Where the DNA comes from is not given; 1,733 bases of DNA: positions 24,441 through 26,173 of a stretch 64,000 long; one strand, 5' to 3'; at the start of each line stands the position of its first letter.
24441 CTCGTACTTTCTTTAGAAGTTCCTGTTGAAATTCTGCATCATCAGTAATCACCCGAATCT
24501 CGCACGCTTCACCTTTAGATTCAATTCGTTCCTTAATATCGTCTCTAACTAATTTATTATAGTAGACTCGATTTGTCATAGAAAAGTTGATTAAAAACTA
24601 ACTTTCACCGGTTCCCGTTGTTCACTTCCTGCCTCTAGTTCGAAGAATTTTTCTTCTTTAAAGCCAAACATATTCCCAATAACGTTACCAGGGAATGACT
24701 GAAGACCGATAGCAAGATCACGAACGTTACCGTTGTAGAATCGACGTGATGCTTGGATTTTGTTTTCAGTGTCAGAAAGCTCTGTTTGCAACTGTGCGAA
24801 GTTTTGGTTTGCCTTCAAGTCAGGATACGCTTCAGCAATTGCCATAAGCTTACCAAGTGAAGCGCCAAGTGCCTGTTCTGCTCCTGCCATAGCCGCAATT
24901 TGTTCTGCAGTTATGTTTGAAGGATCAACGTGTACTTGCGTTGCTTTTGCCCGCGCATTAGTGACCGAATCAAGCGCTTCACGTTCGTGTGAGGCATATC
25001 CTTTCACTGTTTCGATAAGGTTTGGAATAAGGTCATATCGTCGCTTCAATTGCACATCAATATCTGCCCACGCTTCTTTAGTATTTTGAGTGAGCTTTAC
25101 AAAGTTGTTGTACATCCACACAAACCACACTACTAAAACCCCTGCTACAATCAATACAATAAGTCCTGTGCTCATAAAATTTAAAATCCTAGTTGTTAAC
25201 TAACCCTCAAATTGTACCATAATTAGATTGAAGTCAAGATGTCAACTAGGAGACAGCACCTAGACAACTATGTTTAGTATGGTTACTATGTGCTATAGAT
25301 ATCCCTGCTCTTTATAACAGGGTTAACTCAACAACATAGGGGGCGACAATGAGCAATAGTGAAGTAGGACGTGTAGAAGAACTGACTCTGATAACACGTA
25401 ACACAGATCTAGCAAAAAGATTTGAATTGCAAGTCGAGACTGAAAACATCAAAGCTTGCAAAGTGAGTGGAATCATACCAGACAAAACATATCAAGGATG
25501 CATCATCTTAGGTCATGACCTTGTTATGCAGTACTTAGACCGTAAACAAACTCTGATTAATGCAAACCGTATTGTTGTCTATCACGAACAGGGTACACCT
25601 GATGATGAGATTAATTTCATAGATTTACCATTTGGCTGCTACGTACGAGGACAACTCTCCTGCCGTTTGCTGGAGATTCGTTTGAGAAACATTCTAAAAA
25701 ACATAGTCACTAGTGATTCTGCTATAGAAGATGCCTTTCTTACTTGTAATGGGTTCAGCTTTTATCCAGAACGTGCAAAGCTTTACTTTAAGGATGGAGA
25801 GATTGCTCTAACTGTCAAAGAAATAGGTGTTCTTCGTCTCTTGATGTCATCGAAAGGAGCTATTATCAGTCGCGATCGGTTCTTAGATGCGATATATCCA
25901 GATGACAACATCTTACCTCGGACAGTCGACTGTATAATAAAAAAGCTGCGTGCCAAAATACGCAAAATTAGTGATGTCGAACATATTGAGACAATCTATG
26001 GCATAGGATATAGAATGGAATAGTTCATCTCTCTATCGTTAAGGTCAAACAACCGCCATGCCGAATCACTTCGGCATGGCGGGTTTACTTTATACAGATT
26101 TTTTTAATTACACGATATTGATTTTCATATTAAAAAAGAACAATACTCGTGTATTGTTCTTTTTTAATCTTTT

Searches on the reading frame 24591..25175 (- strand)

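Call 104: search_protein_families(library=pfam, proteins=[window:24591-25175:-], max_evalue=0.0001)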
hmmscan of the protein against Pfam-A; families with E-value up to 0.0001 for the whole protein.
window:24591-25175:- (194 aa): 1 family
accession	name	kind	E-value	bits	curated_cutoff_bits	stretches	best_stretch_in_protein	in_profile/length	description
PF04011.17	LemA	-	3.9e-57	192.7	26.2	1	35-194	1-149/149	LemA family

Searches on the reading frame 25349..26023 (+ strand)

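Call 104: search_protein_families(library=pfam, proteins=[window:25349-26023:+], max_evalue=0.0001)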
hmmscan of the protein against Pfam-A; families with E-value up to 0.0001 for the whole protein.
window:25349-26023:+ (224 aa): 1 family
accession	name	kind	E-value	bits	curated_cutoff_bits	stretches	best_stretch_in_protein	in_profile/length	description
PF00486.34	Trans_reg_C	-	1.9e-17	63.5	26.2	1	151-223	3-77/77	Transcriptional regulatory protein, C terminal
